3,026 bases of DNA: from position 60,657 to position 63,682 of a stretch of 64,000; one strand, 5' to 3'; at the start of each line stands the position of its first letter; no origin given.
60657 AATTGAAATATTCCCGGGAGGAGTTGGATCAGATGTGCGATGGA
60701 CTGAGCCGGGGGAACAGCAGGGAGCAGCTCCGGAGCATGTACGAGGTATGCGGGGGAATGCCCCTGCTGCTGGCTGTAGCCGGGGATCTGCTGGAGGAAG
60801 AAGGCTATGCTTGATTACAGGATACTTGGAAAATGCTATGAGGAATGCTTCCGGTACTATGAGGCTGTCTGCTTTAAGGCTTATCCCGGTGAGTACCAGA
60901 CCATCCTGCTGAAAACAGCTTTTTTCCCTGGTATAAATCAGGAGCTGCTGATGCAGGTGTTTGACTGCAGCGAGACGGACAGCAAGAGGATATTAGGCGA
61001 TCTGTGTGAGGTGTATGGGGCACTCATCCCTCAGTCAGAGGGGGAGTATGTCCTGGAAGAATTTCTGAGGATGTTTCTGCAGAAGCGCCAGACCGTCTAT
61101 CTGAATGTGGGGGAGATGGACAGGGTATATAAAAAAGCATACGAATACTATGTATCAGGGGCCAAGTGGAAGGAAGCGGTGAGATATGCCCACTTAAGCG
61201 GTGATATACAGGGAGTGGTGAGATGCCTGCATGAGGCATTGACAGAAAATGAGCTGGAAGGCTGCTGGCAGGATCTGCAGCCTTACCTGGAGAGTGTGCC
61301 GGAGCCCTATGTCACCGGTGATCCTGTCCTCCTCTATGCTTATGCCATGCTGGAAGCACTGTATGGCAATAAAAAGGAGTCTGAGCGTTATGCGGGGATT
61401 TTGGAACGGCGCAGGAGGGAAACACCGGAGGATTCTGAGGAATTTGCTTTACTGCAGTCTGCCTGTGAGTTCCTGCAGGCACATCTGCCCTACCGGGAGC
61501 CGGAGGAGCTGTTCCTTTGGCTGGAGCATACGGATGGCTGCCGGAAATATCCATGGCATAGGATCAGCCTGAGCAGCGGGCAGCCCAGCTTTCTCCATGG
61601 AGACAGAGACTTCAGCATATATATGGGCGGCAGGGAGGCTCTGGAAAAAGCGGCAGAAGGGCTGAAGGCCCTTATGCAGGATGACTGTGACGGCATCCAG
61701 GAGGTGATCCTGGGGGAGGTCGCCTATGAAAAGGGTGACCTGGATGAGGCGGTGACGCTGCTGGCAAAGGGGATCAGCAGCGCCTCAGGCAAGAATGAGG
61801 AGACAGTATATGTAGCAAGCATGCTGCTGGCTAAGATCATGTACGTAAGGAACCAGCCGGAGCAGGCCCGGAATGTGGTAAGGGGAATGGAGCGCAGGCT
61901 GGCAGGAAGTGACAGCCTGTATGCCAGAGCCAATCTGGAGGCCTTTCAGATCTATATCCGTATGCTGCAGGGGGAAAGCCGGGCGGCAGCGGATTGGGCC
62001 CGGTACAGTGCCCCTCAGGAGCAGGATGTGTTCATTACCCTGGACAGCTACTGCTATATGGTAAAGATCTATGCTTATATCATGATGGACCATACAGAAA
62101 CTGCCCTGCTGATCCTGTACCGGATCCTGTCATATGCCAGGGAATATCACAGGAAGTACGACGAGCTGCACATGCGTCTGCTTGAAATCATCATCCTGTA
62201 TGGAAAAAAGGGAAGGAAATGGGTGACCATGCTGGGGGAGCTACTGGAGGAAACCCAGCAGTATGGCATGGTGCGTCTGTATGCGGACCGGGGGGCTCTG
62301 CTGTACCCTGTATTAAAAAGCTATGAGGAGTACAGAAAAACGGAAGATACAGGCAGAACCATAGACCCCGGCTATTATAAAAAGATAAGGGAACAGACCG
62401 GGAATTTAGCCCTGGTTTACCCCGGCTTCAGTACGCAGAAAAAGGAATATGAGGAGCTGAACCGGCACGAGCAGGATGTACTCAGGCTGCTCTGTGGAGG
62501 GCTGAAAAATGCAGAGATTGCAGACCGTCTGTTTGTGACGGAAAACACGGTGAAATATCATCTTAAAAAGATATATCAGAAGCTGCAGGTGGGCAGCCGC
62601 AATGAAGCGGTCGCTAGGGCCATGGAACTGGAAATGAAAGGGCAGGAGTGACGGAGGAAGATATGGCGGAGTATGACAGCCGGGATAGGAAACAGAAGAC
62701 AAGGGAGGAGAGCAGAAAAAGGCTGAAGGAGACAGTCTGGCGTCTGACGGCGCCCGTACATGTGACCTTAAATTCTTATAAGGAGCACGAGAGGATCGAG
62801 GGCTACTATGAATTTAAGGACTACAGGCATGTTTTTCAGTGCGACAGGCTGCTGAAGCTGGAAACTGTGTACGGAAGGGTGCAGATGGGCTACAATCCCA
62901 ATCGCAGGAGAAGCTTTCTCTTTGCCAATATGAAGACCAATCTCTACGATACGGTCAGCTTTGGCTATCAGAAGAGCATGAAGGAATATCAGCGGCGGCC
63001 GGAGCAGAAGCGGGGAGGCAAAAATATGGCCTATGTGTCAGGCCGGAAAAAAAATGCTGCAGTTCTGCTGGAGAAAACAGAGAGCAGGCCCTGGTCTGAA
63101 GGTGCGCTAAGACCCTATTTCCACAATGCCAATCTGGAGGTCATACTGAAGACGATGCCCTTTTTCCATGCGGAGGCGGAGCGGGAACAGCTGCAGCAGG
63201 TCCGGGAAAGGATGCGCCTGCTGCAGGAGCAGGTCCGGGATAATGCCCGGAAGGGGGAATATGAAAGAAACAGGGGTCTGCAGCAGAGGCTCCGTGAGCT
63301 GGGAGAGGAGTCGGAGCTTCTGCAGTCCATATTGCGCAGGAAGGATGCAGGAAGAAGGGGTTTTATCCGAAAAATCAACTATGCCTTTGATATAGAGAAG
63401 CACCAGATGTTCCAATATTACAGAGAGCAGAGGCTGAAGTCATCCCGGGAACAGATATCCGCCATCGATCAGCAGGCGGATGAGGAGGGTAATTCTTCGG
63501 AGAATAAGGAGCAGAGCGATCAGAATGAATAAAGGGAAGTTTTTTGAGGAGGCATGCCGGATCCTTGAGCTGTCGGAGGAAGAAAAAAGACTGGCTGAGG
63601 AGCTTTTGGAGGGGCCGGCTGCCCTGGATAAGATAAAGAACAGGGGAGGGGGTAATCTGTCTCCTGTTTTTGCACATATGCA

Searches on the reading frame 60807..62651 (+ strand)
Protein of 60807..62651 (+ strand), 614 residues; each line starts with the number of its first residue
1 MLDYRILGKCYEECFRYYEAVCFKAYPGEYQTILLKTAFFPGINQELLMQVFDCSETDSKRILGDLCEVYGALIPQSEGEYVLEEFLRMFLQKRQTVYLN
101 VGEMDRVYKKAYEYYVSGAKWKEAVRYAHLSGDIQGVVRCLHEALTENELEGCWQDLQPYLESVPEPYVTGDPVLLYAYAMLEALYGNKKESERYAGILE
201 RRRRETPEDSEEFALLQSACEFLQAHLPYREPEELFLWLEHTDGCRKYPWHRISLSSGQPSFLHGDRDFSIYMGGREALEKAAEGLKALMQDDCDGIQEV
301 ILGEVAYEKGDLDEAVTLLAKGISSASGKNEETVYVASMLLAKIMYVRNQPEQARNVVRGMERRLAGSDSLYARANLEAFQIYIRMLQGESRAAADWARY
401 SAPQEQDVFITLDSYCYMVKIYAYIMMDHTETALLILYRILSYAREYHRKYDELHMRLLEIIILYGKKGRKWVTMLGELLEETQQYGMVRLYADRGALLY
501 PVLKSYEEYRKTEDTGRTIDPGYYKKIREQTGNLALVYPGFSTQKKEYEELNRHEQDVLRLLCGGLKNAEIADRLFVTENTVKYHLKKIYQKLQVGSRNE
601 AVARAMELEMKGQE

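Call 4: search_protein_families(library=pfam, proteins=[window:60807-62651:+], max_evalue=0.01)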
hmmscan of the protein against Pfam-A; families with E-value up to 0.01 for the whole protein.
window:60807-62651:+ (614 aa): 10 families
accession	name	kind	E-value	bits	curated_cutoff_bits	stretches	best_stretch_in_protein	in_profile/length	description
PF17874.7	TPR_MalT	-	3.6e-18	66.4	45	1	299-507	125-334/336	MalT-like TPR region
PF00196.25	GerE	-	8e-16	57.9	23.5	1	551-603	3-55/57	Bacterial regulatory proteins, luxR family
PF08281.18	Sigma70_r4_2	-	9.3e-06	25.6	25.7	1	549-593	9-54/54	Sigma-70, region 4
PF13556.12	HTH_30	-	0.00043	20.5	27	1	569-603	16-50/59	PucR C-terminal helix-turn-helix domain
PF18268.6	Hit1_C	-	0.0005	20.6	26.1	1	577-613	15-51/82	Hit1 C-terminal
PF14559.12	TPR_19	-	0.0011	19.7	25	1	307-373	2-62/68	Tetratricopeptide repeat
PF07721.20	TPR_4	-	0.0019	19.1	27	0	302-320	7-25/26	Tetratricopeptide repeat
PF13412.12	HTH_24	-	0.002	18.1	21.9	1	562-588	12-40/48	Winged helix-turn-helix DNA-binding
PF09976.15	TPR_21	-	0.0024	18.1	25.5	1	279-359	58-137/193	Tetratricopeptide repeat-like domain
PF13384.12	HTH_23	-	0.0068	16.6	24.6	0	558-588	10-39/50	Homeodomain-like domain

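Call 40: search_protein_families(library=ncbifam, proteins=[window:60807-62651:+], max_evalue=0.001)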
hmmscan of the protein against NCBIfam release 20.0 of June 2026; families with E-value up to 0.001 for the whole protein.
window:60807-62651:+ (614 aa): 17 families
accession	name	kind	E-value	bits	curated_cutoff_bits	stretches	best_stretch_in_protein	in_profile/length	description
NF003420.0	PRK04841.1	equivalog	5.9e-26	90.7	537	3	551-608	839-896/903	HTH-type transcriptional regulator MalT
NF047785.1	respo_reg_MadR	equivalog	2.9e-14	52.9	300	1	537-606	135-204/209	MadR family response regulator transcription factor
NF007505.1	PRK10100.1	equivalog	5.8e-12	45.7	250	1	542-605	136-199/204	biofilm master transcriptional regulator CsgD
NF007935.0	PRK10651.1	equivalog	7.3e-11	41.6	250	1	543-604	148-209/216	two-component system response regulator NarL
TIGR03020.2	EpsA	equivalog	8e-10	38.8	170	1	545-606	185-246/247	XrtB/PEP-CTERM-associated transcriptional regulator EpsA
TIGR03541.1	reg_near_HchA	equivalog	2.9e-08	33.5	215.6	1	544-607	165-228/232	PA1136 family autoinducer-binding transcriptional regulator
NF052445.1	RespRegMctR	equivalog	1.1e-07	31.5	300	1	544-607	138-201/205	two-component system response regulator MctR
NF007708.0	PRK10403.1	equivalog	1.5e-07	31.1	343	1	542-602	145-205/215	nitrate/nitrite response regulator protein NarP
NF007403.0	PRK09935.1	equivalog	8.8e-07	28.7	271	1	544-605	143-204/210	fimbria biosynthesis transcriptional regulator FimZ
NF041232.1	BagY_FevT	exception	1.3e-06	27.5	700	1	550-604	296-350/367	LuxR family transcriptional regulator BagY/FevT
NF011896.0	PRK15369.1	equivalog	3.1e-06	26.9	242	1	542-608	141-207/211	two component system response regulator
NF041830.1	RR_TF_ErdR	exception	3.2e-06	27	390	1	555-603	155-203/213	response regulator transcription factor ErdR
TIGR02937.1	sigma70-ECF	superfamily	5.5e-06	26.1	42.9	1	549-595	116-163/165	sigma-70 family RNA polymerase sigma factor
NF052366.1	photon_PedR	equivalog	1.1e-05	25.5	120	1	551-607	3-59/74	photosynthetic electron transport-dependent transcriptional regulator PedR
NF040749.1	tetrathio_RR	equivalog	1.3e-05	25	290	1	545-604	128-187/191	tetrathionate respiration response regulator TtrR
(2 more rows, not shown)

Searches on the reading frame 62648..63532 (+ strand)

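Call 4: search_protein_families(library=pfam, proteins=[window:62648-63532:+], max_evalue=0.01)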
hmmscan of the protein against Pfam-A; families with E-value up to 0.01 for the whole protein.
window:62648-63532:+ (294 aa): 1 family
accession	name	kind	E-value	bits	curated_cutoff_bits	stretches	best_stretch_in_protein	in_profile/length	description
PF07308.18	DUF1456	-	0.0035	18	27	0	240-281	5-46/68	Protein of unknown function (DUF1456)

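Call 67: search_protein_families(library=pfam, proteins=[window:62648-63532:+], max_evalue=1)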
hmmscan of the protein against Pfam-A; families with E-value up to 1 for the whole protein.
window:62648-63532:+ (294 aa): 3 families
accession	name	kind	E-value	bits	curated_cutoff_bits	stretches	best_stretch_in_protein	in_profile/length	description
PF07308.18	DUF1456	-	0.0035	18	27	1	240-281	5-46/68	Protein of unknown function (DUF1456)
PF11498.13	Activator_LAG-3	-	0.074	12.4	23.3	1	179-293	322-439/476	Transcriptional activator LAG-3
PF02413.22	Caudo_TAP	-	0.35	11.4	22.1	0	174-199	67-93/131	Caudovirales tail fibre assembly protein, lambda gpK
